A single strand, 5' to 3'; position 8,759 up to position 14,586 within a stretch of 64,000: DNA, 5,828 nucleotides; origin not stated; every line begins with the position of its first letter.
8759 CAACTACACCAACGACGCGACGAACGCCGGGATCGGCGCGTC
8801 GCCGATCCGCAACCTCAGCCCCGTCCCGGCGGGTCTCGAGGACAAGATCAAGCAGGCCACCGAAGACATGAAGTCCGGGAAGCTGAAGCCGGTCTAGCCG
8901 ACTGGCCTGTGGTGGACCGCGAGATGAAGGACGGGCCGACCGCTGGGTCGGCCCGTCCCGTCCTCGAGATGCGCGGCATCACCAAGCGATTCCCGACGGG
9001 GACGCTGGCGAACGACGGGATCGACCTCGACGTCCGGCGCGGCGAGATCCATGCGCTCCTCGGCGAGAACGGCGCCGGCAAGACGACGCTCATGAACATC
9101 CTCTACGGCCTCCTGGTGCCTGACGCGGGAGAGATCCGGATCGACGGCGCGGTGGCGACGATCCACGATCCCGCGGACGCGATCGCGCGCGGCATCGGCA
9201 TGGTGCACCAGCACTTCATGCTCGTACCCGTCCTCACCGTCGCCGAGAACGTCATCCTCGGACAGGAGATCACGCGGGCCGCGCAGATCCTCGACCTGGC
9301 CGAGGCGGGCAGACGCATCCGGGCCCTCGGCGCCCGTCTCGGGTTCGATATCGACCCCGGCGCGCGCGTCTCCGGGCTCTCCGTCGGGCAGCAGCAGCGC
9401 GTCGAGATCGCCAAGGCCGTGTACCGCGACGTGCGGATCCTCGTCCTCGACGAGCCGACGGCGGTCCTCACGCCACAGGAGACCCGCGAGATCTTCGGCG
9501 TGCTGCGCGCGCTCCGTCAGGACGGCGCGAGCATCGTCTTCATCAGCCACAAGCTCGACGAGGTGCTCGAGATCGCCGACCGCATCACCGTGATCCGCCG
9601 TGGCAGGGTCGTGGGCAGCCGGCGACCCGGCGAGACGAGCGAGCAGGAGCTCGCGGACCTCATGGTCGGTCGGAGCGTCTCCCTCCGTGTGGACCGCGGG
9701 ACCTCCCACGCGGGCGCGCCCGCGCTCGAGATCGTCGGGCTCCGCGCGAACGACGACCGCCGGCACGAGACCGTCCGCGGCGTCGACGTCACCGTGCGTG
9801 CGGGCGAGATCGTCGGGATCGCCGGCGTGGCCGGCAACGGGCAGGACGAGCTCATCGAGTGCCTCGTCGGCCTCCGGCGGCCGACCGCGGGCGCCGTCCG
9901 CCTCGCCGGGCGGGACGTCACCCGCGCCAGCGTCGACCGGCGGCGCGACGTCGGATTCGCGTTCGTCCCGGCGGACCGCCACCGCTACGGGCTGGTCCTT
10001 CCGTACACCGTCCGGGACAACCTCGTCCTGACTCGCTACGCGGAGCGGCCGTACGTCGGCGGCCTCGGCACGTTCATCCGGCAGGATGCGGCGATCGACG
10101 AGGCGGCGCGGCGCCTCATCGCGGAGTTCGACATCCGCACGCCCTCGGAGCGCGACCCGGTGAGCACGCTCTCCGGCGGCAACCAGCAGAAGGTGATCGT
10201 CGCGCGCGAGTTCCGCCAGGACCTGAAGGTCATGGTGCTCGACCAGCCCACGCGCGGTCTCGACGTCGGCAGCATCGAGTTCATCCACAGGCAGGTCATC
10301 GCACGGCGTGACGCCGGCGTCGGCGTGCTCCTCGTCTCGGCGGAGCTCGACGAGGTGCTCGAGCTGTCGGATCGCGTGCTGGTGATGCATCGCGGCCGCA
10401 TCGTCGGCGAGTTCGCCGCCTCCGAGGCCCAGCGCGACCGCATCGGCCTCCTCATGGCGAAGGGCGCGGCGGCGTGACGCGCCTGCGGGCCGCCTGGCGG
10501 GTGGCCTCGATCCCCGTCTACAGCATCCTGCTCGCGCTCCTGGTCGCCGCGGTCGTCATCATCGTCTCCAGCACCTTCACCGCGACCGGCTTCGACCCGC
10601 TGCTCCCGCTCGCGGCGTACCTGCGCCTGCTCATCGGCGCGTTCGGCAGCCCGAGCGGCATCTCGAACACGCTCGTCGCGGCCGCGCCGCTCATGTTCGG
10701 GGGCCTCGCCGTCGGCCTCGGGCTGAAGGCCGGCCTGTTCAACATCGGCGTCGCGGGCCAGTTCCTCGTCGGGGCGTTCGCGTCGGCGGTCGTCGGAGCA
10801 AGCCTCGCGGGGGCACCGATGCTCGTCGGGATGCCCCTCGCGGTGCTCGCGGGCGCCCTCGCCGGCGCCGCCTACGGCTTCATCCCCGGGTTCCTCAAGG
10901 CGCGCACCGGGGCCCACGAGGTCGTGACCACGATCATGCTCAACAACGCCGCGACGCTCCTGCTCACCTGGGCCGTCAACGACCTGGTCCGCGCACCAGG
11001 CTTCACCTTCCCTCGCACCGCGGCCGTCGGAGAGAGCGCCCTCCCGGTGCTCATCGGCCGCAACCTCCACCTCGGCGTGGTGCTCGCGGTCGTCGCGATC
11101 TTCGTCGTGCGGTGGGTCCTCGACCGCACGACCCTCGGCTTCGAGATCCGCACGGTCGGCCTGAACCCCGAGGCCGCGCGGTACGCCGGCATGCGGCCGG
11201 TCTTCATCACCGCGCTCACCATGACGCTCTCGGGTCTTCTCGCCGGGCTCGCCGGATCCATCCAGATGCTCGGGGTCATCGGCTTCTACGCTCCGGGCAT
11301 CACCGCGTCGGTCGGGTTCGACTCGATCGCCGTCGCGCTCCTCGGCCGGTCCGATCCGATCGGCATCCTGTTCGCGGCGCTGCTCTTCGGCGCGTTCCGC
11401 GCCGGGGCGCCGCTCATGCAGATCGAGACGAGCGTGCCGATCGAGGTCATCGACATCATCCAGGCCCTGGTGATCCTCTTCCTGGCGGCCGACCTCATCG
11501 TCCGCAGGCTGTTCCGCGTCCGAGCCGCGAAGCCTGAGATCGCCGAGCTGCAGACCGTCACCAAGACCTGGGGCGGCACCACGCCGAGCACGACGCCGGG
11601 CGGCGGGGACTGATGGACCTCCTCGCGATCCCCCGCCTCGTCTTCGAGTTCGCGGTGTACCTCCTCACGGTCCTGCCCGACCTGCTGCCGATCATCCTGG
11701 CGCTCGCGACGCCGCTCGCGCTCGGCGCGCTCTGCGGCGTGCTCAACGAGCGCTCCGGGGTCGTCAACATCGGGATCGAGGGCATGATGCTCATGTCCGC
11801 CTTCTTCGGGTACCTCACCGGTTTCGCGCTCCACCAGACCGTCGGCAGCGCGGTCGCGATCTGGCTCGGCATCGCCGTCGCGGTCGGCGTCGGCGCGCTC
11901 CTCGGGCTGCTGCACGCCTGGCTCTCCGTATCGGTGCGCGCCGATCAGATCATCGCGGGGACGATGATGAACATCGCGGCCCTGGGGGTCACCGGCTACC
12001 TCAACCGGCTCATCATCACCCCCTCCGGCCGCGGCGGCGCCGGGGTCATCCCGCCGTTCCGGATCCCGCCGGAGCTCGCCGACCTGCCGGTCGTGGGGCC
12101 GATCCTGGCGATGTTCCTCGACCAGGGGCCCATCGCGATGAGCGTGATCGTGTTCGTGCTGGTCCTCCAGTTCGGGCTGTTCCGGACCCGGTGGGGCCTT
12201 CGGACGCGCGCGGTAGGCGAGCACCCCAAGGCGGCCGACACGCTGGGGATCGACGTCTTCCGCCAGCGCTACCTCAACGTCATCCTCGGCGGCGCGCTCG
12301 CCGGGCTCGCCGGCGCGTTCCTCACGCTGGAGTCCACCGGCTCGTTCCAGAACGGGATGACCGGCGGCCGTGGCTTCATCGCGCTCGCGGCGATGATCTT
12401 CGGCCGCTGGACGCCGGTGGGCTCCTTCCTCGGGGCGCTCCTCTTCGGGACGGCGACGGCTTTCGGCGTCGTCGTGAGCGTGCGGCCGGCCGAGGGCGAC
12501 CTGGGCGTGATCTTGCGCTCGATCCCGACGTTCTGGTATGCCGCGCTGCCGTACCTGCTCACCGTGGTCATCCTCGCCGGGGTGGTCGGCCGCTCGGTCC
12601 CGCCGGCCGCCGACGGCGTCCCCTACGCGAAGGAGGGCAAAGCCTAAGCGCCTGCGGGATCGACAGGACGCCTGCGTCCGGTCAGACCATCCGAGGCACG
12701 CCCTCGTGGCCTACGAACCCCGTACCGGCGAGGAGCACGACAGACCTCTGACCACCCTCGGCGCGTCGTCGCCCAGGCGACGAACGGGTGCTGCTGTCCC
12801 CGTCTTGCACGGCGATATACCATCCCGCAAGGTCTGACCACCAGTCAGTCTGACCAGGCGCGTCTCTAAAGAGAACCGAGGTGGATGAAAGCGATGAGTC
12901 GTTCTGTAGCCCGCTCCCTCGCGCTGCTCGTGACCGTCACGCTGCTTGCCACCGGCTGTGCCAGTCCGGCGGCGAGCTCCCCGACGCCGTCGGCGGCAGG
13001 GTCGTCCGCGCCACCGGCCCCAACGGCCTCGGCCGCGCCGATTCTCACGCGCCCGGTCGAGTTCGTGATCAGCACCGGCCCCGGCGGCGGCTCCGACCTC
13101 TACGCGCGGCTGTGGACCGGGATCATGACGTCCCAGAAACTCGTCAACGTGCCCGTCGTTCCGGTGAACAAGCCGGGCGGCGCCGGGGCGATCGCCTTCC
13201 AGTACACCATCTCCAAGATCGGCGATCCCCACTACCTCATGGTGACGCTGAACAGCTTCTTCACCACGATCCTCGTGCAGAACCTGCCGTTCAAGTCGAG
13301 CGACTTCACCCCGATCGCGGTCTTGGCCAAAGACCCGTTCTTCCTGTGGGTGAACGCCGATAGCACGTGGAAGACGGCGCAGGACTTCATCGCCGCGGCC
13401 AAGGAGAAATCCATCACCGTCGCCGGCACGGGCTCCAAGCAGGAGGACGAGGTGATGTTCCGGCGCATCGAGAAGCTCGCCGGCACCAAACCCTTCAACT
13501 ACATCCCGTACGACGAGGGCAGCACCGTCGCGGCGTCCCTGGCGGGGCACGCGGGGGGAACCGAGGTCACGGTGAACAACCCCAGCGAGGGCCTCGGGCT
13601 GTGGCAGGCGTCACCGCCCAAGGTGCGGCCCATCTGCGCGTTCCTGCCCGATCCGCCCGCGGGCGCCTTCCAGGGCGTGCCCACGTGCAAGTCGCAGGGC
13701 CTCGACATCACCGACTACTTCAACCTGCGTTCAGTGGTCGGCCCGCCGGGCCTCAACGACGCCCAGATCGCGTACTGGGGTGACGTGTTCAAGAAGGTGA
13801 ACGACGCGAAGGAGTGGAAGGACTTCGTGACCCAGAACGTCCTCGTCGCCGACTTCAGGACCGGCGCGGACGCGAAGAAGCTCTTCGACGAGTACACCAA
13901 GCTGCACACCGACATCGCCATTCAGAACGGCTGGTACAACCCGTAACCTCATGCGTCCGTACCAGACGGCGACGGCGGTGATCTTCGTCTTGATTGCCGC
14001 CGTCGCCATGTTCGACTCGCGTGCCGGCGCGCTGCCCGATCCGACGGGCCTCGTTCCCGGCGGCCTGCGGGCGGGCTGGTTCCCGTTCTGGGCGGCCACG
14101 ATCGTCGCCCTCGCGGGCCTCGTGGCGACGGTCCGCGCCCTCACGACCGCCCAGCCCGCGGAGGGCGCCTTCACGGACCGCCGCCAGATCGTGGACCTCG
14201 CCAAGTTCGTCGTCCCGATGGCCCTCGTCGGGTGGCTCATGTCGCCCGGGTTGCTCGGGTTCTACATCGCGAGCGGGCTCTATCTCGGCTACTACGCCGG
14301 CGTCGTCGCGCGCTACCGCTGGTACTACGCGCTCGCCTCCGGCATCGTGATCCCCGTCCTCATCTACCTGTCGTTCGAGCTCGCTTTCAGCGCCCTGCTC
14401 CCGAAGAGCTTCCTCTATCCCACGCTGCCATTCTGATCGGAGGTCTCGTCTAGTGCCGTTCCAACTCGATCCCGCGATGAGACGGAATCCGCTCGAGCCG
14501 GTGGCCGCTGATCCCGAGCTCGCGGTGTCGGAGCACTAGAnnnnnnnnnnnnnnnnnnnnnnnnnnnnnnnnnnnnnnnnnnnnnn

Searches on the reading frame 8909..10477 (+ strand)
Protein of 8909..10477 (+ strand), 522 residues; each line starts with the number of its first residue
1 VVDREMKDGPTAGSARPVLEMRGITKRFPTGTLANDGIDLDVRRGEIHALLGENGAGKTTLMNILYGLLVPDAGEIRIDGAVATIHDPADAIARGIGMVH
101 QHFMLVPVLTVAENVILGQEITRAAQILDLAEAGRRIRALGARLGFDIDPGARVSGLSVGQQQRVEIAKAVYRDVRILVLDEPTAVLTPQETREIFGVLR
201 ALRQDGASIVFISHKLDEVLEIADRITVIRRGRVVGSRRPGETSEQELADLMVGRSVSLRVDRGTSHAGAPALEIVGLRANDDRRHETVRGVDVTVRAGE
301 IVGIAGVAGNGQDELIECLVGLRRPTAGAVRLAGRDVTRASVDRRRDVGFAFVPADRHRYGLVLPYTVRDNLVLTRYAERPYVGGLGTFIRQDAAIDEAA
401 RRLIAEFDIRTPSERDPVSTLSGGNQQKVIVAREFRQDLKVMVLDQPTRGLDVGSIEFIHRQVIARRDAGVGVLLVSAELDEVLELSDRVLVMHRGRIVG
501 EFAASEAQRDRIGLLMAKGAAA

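Call 11: search_protein_families(library=pfam, proteins=[window:8909-10477:+])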
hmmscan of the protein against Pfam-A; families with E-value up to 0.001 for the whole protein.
window:8909-10477:+ (522 aa): 3 families
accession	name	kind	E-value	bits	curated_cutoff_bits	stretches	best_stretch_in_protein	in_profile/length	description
PF00005.33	ABC_tran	-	2.4e-52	177.6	25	2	37-185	3-137/137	ABC transporter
PF13304.12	AAA_21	-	1.1e-08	36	27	0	158-215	239-299/304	AAA domain, putative AbiEii toxin, Type IV TA system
PF13555.12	AAA_29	-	0.00033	20.8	27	1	39-73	16-50/61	P-loop containing region of AAA domain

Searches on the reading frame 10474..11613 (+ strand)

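Call 11: search_protein_families(library=pfam, proteins=[window:10474-11613:+])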
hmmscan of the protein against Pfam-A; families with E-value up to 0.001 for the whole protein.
window:10474-11613:+ (379 aa): 1 family
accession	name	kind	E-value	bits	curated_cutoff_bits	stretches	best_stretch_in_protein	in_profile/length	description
PF02653.21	BPD_transp_2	-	1.4e-39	136.3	26.8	1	63-337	2-268/269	Branched-chain amino acid transport system / permease component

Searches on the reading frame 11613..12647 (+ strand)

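Call 11: search_protein_families(library=pfam, proteins=[window:11613-12647:+])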
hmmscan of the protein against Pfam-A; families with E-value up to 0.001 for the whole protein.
window:11613-12647:+ (344 aa): 1 family
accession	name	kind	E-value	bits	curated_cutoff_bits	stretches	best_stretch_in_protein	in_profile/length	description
PF02653.21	BPD_transp_2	-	1.3e-38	133.2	26.8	1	28-320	5-268/269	Branched-chain amino acid transport system / permease component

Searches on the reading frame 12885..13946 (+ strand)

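Call 11: search_protein_families(library=pfam, proteins=[window:12885-13946:+])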
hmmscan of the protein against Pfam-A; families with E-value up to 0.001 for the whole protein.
window:12885-13946:+ (353 aa): 1 family
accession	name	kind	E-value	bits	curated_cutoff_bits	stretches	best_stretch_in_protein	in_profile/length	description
PF03401.19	TctC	-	2.2e-13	50.8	27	1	85-319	11-243/274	Tripartite tricarboxylate transporter family receptor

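Call 26: search_protein_families(library=ncbifam, proteins=[window:12885-13946:+])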
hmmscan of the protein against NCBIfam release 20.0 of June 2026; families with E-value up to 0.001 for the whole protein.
window:12885-13946:+ (353 aa): 0 families

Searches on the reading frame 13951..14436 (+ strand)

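Call 11: search_protein_families(library=pfam, proteins=[window:13951-14436:+])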
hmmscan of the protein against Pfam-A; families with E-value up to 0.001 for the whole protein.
window:13951-14436:+ (161 aa): 1 family
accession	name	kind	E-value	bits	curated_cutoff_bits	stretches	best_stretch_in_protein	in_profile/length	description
PF07331.16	TctB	-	7.1e-12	46.1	29.1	1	8-151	3-137/137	Tripartite tricarboxylate transporter TctB family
